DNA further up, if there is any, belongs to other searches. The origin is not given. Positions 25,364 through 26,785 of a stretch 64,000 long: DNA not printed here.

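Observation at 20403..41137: Enzyme-rich locus with duplicated MarR + FAD-oxidoreductase modules: candidate uncharacterised catabolic or salvage pathway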

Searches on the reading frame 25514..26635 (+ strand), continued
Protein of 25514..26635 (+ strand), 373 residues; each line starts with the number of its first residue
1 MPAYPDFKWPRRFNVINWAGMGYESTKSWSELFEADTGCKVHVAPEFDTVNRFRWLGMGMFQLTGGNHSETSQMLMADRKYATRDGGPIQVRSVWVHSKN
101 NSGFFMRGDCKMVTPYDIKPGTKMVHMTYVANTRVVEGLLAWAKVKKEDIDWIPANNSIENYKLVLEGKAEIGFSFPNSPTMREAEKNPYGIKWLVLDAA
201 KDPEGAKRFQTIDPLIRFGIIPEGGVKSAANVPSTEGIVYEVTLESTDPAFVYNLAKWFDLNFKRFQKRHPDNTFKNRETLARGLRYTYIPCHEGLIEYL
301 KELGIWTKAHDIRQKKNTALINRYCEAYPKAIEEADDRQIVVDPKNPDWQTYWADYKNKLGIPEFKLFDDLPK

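Call 23: search_protein_families(library=ncbifam, proteins=[L008:13201-14232:-, L008:14246-15286:-, L008:7407-8273:+, L008:5082-7373:+, L001:3645-4451:+, L001:4448-6397:+, L006:11119-12234:+, L006:6615-8348:+], max_evalue=0.001)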
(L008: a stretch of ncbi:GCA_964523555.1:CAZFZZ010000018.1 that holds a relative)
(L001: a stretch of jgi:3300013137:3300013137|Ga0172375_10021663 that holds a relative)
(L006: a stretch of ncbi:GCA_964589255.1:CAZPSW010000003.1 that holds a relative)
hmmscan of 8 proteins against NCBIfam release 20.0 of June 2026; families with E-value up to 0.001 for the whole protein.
L008:13201-14232:- (343 aa): 5 families
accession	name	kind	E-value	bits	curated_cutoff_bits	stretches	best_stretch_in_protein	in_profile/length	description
TIGR01464.1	hemE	equivalog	1.3e-121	405.7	302.95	1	4-338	1-338/338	uroporphyrinogen decarboxylase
TIGR01463.1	mtaA_cmuA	subfamily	3.7e-31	108.6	235.4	1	6-336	10-335/340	MtaA/CmuA family methyltransferase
NF004889.0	PRK06252.1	subfamily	3e-27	95.5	244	1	45-339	47-336/340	methylcobalamin:coenzyme M methyltransferase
NF041608.1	methylcob_mtaseMtbA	equivalog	7e-25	87.8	600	1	72-336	74-334/339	methylcobamide:CoM methyltransferase MtbA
NF040654.1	MtaA_Meth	equivalog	3.2e-17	62.5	400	1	5-335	7-331/337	methylcobamide:CoM methyltransferase MtaA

L008:14246-15286:- (346 aa): 5 families
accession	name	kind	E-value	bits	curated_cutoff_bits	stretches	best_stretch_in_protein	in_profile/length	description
TIGR01464.1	hemE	equivalog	1.9e-113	378.9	302.95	1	5-338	2-338/338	uroporphyrinogen decarboxylase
TIGR01463.1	mtaA_cmuA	subfamily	4.9e-31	108.2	235.4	1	46-337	47-336/340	MtaA/CmuA family methyltransferase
NF004889.0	PRK06252.1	subfamily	2.3e-27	95.9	244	1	47-339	49-336/340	methylcobalamin:coenzyme M methyltransferase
NF040654.1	MtaA_Meth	equivalog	5.5e-21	74.8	400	1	47-335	46-331/337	methylcobamide:CoM methyltransferase MtaA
NF041608.1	methylcob_mtaseMtbA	equivalog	5.9e-18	65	600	1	47-336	49-334/339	methylcobamide:CoM methyltransferase MtbA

L008:7407-8273:+ (288 aa): 9 families
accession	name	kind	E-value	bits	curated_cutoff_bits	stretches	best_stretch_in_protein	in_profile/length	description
NF040852.1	nitrile_Arch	equivalog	7e-22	77.8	500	1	1-241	1-230/262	nitrilase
NF010588.0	PRK13981.1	equivalog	1.1e-21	76.9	479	1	1-250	5-247/546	NAD+ synthase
TIGR03381.1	agmatine_aguB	equivalog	7.8e-15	54.9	410.25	1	4-274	4-278/279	N-carbamoylputrescine amidase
TIGR04048.1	nitrile_sll0784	equivalog_domain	5.3e-12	45.3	502.6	1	5-164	7-170/301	Nit6803 family nitrilase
NF033621.1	de_GSH_amidase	exception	2.9e-09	36.7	355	1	15-258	13-244/260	deaminated glutathione amidase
NF009803.0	PRK13287.1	equivalog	4.5e-09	35.5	406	1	6-262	26-270/333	formamidase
NF043013.1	DeGluthAmidYersProt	equivalog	2.1e-06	27.1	500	1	64-262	63-263/278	deaminated glutathione amidase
NF007757.0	PRK10438.1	equivalog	4.7e-05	22.7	249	1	70-237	66-223/256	amidohydrolase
NF002730.0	PRK02628.1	equivalog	0.00018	19.8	473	1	11-115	23-126/677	NAD(+) synthase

L008:5082-7373:+ (763 aa): 1 family
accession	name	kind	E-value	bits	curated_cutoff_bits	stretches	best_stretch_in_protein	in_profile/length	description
TIGR02122.1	TRAP_TAXI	subfamily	2.1e-27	95.8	84.35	2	25-312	38-319/320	TAXI family TRAP transporter solute-binding subunit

L001:3645-4451:+ (268 aa): 9 families
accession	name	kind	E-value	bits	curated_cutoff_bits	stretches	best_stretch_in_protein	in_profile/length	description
NF004587.0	PRK05928.2-5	equivalog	1.5e-15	57.4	246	1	8-256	8-237/245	uroporphyrinogen-III synthase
NF004593.0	PRK05928.4-2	equivalog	2.3e-11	43.6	275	1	5-256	2-239/247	uroporphyrinogen-III synthase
NF005568.0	PRK07239.1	equivalog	7e-10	38.4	273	1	2-200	9-209/381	uroporphyrinogen-III synthase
NF004583.0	PRK05928.1-5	equivalog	8.3e-10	38.6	432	1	3-254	4-243/250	uroporphyrinogen-III synthase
NF005411.0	PRK06975.1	equivalog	8.8e-10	37.5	414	1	8-71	9-72/660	fused uroporphyrinogen-III synthase HemD/membrane protein HemX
NF004395.0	PRK05752.1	equivalog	8.1e-09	35.2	380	1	8-240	6-231/255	uroporphyrinogen-III synthase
NF004592.0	PRK05928.4-1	equivalog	1.5e-08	34.5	332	1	6-256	2-232/237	uroporphyrinogen-III synthase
NF004584.0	PRK05928.2-1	equivalog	3e-07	30.1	233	1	5-263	6-268/269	uroporphyrinogen-III synthase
NF004594.0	PRK05928.4-3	equivalog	0.00093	18.7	365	0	187-256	42-107/237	uroporphyrinogen-III synthase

L001:4448-6397:+ (649 aa): 8 families
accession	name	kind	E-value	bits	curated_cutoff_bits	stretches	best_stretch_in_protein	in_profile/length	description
NF004587.0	PRK05928.2-5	equivalog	9.6e-18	64.6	246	1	23-275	8-241/245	uroporphyrinogen-III synthase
NF004593.0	PRK05928.4-2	equivalog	5.7e-17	62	275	1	20-274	2-242/247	uroporphyrinogen-III synthase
TIGR02122.1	TRAP_TAXI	subfamily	1.2e-16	60.5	84.35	1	297-580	46-320/320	TAXI family TRAP transporter solute-binding subunit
NF005568.0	PRK07239.1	equivalog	2.1e-16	59.8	273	1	13-271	5-271/381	uroporphyrinogen-III synthase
NF004592.0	PRK05928.4-1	equivalog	1.3e-12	47.8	332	1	170-271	130-232/237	uroporphyrinogen-III synthase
NF005411.0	PRK06975.1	equivalog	5.4e-10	38.2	414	1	22-278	8-272/660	fused uroporphyrinogen-III synthase HemD/membrane protein HemX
NF004584.0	PRK05928.2-1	equivalog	1.2e-07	31.4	233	1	70-229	56-212/269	uroporphyrinogen-III synthase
NF004594.0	PRK05928.4-3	equivalog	0.00043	19.8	365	0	71-273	45-231/237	uroporphyrinogen-III synthase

L006:11119-12234:+ (371 aa): 0 families

L006:6615-8348:+ (577 aa): 1 family
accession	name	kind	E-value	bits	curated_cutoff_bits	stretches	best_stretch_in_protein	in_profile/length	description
TIGR02122.1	TRAP_TAXI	subfamily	2.5e-16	59.4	84.35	1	159-377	107-320/320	TAXI family TRAP transporter solute-binding subunit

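Call 27: find_encoding_contigs(protein=P0010, flank=10000, max_places=2)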
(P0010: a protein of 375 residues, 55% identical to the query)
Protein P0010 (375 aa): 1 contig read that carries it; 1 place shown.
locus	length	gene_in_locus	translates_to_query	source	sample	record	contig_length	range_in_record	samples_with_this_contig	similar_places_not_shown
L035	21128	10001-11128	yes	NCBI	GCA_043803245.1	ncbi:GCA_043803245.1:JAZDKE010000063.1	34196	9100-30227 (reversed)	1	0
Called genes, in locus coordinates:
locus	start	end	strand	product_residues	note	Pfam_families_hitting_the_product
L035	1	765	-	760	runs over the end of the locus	PF03030:H_PPase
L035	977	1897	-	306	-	PF07549:Sec_GG (weak), PF02355:SecD_SecF_C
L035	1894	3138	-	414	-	PF07549:Sec_GG (faint), PF21760:SecD_1st, PF22599:SecDF_P1_head, PF02355:SecD_SecF_C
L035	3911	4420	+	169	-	PF02592:Vut_1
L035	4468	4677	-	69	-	-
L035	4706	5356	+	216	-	PF01810:LysE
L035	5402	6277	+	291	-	PF12146:Hydrolase_4, PF00561:Abhydrolase_1, PF12697:Abhydrolase_6, PF00756:Esterase (weak), PF03096:Ndr (weak)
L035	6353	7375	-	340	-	PF03358:FMN_red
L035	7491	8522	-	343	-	PF01208:URO-D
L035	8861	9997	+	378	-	PF16868:NMT1_3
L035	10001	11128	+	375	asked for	PF16868:NMT1_3 (weak)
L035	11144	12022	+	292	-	PF00795:CN_hydrolase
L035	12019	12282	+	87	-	-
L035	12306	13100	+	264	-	PF06180:CbiK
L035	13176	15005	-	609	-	PF02730:AFOR_N, PF01314:AFOR_C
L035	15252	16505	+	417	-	PF09861:Lar_N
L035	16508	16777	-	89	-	PF02597:ThiS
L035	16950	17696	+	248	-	PF00300:His_Phos_1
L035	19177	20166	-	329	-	PF01791:DeoC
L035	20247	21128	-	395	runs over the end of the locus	PF00162:PGK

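Call 29: search_solved_structures(query=window:25514-26635:+, max_evalue=1)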
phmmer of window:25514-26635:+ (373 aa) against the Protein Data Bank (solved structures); distinct sequences matched with E-value up to 1: 3.
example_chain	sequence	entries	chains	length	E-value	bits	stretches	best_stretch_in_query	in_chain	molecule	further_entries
9ibo_A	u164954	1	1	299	4.5e-05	26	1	203-305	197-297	TAXI family TRAP transporter solute-binding subunit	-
8s4j_A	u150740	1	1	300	4.5e-05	26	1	203-305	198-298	TAXI family TRAP transporter solute-binding subunit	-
9oz4_A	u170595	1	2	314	0.8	12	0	220-306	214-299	TRAP transporter solute receptor, TAXI family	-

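Call 32: find_related_loci(query=A2, collection=metagenome_contigs, flank=10000)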
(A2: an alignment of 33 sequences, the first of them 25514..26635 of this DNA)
Query A2 (373 aa) in metagenome_contigs; peptide patterns used: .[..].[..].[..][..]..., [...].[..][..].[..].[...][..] (x = any residue, [..] = any of these).
179 stretches matched a pattern; 138 encode a relative of the query (tblastn E <= 1e-3); the best 80 are kept; 76 distinct loci.
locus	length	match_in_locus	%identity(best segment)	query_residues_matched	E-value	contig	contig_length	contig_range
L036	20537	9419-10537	92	1-373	0e+0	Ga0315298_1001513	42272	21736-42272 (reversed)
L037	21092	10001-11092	61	9-371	7e-160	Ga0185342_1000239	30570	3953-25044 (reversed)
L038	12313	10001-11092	60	9-371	3e-156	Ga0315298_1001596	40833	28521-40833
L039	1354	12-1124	59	1-371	1e-168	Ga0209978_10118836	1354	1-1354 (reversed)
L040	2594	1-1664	55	6-373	4e-146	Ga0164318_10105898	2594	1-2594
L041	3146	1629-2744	52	1-373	2e-138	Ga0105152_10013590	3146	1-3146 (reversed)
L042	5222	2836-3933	53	7-373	1e-130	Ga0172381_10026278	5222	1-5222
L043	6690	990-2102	51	7-373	1e-125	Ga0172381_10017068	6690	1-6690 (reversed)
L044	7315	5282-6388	48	3-371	3e-116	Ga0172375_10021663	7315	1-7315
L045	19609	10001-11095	46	7-371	6e-113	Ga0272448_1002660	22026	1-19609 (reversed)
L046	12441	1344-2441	47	6-371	4e-112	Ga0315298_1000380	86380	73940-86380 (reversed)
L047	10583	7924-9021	45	6-371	2e-111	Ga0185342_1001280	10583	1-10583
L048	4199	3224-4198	50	6-328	2e-110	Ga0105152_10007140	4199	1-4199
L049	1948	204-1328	46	2-372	3e-115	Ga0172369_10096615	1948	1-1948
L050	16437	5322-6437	50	1-371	2e-123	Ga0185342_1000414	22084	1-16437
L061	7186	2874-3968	40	7-371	7e-86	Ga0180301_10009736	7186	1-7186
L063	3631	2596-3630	41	2-346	1e-85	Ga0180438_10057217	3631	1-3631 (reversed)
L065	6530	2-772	46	115-373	3e-77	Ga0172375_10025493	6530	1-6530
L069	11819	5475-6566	37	7-368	9e-72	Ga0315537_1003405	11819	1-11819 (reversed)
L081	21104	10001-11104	34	2-371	9e-61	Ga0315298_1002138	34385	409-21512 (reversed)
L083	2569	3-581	49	180-373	7e-59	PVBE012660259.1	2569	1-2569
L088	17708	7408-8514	31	6-373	1e-53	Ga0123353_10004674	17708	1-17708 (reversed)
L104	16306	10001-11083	32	7-368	1e-64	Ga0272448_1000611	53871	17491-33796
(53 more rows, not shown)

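Call 37: search_protein_families(library=pfam, proteins=[L069:4168-4836:+, L043:403-879:+, L083:599-1474:+, L081:1006-2592:-, L047:9035-9856:+, L065:3512-3922:-, L088:4022-5137:+, L081:16497-17933:-], max_evalue=0.0001)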
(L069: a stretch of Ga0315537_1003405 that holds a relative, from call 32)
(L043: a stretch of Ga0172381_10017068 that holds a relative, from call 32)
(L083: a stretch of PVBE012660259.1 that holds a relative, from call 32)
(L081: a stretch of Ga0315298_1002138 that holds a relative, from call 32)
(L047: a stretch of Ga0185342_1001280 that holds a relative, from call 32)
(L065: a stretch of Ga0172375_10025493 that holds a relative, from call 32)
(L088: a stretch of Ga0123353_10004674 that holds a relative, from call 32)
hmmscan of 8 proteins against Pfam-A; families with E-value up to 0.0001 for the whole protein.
L069:4168-4836:+ (222 aa): 3 families
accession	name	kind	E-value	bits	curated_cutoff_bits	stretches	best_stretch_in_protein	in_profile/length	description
PF00072.30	Response_reg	-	1.8e-30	105.8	30.2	1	11-123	1-111/111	Response regulator receiver domain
PF00196.25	GerE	-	7.1e-21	74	23.5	1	159-214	2-57/57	Bacterial regulatory proteins, luxR family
PF08281.18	Sigma70_r4_2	-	6.8e-06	26.1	25.7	1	158-202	9-54/54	Sigma-70, region 4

L043:403-879:+ (158 aa): 12 families
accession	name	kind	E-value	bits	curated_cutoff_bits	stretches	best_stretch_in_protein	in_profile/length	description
PF12838.12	Fer4_7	-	4.4e-16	59.5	27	3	52-98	2-51/52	4Fe-4S dicluster domain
PF12837.12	Fer4_6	-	1.4e-14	53.7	25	1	78-100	2-24/24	4Fe-4S binding domain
PF00037.32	Fer4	-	6.2e-13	48.4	21.1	1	78-100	1-23/24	4Fe-4S binding domain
PF13247.11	Fer4_11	-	4.6e-12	46.4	26.2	1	44-133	2-98/100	4Fe-4S dicluster domain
PF12797.12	Fer4_2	-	5.3e-12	45.3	24.5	2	77-97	2-22/22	4Fe-4S binding domain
PF13237.11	Fer4_10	-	1.4e-11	44.5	25.5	2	50-96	7-53/53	4Fe-4S dicluster domain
PF13187.11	Fer4_9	-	8.1e-11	42.2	27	2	11-69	1-52/52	4Fe-4S dicluster domain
PF14697.11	Fer4_21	-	1.8e-08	34.8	35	0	79-125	2-51/59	4Fe-4S dicluster domain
PF25160.1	LdpA_Fe-S-bd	-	6.5e-08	32.7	27.6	1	59-102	8-45/49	LdpA Fe-S cluster-binding domain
PF12800.12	Fer4_4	-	1.3e-07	31.8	24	1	83-98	2-17/17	4Fe-4S binding domain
PF13183.11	Fer4_8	-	6.2e-05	23.9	27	0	9-66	2-66/68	4Fe-4S dicluster domain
PF13484.11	Fer4_16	-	8.7e-05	23.7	30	0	84-102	1-19/66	4Fe-4S double cluster binding domain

L083:599-1474:+ (291 aa): 1 family
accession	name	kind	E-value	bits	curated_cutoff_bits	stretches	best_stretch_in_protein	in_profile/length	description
PF00795.27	CN_hydrolase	-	4.6e-26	92.1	23.2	1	5-235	4-234/256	Carbon-nitrogen hydrolase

L081:1006-2592:- (528 aa): 2 families
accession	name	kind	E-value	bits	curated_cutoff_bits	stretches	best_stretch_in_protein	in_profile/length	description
PF00501.34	AMP-binding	-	4.2e-80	269.8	29.9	1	17-384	2-384/384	AMP-binding enzyme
PF13193.12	AMP-binding_C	-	1.3e-19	71.3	24.5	1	434-509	1-76/76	AMP-binding enzyme C-terminal domain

L047:9035-9856:+ (273 aa): 5 families
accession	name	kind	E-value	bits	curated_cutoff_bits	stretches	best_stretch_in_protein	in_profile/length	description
PF00106.31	adh_short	-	1e-51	175.7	26.6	1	10-200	1-189/195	short chain dehydrogenase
PF13561.12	adh_short_C2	-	4.9e-41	141.3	27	1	18-201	5-184/236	Enoyl-(Acyl carrier protein) reductase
PF08659.16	KR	-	8.4e-12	45.8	22.6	1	11-123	2-117/180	KR domain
PF23441.1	SDR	-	3.5e-10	40.1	27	1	9-201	7-202/258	SDR-like rossmann domain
PF01370.27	Epimerase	-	8.3e-05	22.5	20.9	0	13-178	2-160/240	NAD dependent epimerase/dehydratase family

L065:3512-3922:- (136 aa): 1 family
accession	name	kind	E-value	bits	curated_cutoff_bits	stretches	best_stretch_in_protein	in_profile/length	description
PF00072.30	Response_reg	-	2.2e-26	92.6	30.2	1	16-129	1-110/111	Response regulator receiver domain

L088:4022-5137:+ (371 aa): 2 families
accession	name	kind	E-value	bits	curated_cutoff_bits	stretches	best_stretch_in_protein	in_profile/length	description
PF04055.27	Radical_SAM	-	1.3e-26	94.2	29.5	1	21-163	2-148/166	Radical SAM superfamily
PF13186.11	SPASM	-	2.7e-07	31.2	21.5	1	269-328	1-66/67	Iron-sulfur cluster-binding domain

L081:16497-17933:- (478 aa): 3 families
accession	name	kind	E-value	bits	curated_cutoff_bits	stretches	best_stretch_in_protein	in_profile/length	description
PF01977.22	UbiD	-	1.9e-58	197.5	23.3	1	106-302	6-200/206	3-octaprenyl-4-hydroxybenzoate carboxy-lyase Rift-related domain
PF20696.2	UbiD_C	-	3.1e-24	85.8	24.2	1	320-445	8-127/127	3-octaprenyl-4-hydroxybenzoate carboxy-lyase C-terminal domain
PF20695.2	UbiD_N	-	1.9e-09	37.9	24.3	1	9-88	2-77/78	3-octaprenyl-4-hydroxybenzoate carboxy-lyase N-terminal domain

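Call 66: predict_structure(alignment_id=A2)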
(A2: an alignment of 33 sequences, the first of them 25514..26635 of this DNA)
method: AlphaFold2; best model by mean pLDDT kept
length: 373 residues; sequences in the alignment: 33
mean_pLDDT: 95.3   pTM: 0.90
mean pLDDT of the five models: 95.3, 94.6, 94.4, 93.9, 93.4
residues with pLDDT >= 90: 342; 70-90: 27; 50-70: 4; < 50: 0
segments of 3 or more residues with pLDDT < 50: none
pLDDT, mean of each block of 10 residues (from residue 1): 77 95 94 96 96 97 94 94 95 95 96 98 92 91 98 96 98 94 95 97 97 94 91 95 98 98 95 94 96 99 98 98 98 98 97 98 96 93
secondary structure, 60 per line:
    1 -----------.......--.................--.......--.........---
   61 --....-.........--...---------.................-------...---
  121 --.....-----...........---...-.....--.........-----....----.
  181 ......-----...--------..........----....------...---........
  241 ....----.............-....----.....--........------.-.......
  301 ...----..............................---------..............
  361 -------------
elements in order: E12-18 H21-37 E40-46 H49-57 E63-66 H68-76 E91-107 E123-127 H133-143 E151-155 H158-166 E172-175 H180-186 E192-194 H203-212 E217-220 E233-244 H249-261 H263-266 H271-275 H278-285 H294-303 H308-337 H347-360

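Call 67: search_protein_representatives(protein=window:25514-26635:+)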
Query: 373 residues. Proteins with E-value up to 0.001 (for the whole library): 555; up to 1e-10: 289; up to 1e-30: 130. The best 150 are listed.
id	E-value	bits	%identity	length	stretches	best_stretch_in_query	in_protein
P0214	1.7e-276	932.8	54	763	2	7-371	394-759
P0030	3.7e-113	395.1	48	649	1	5-368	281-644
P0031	9.3e-113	393.8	47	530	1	2-371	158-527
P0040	3.3e-109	382.1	47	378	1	6-371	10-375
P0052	2.3e-100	352.9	44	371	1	5-369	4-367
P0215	7.8e-87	308.4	42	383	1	6-368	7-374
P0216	1.1e-85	304.7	40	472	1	5-368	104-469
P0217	2.7e-79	283.6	38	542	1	5-368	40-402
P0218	1.2e-74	268.3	37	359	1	14-368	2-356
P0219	8.4e-72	258.9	35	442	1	7-370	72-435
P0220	1.3e-71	258.3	37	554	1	6-366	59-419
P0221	2.3e-71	257.5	36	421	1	7-371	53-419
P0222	6.6e-70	252.7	34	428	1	4-368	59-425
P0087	1.1e-69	252.0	52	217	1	16-222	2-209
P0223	5.4e-69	249.7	40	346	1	40-371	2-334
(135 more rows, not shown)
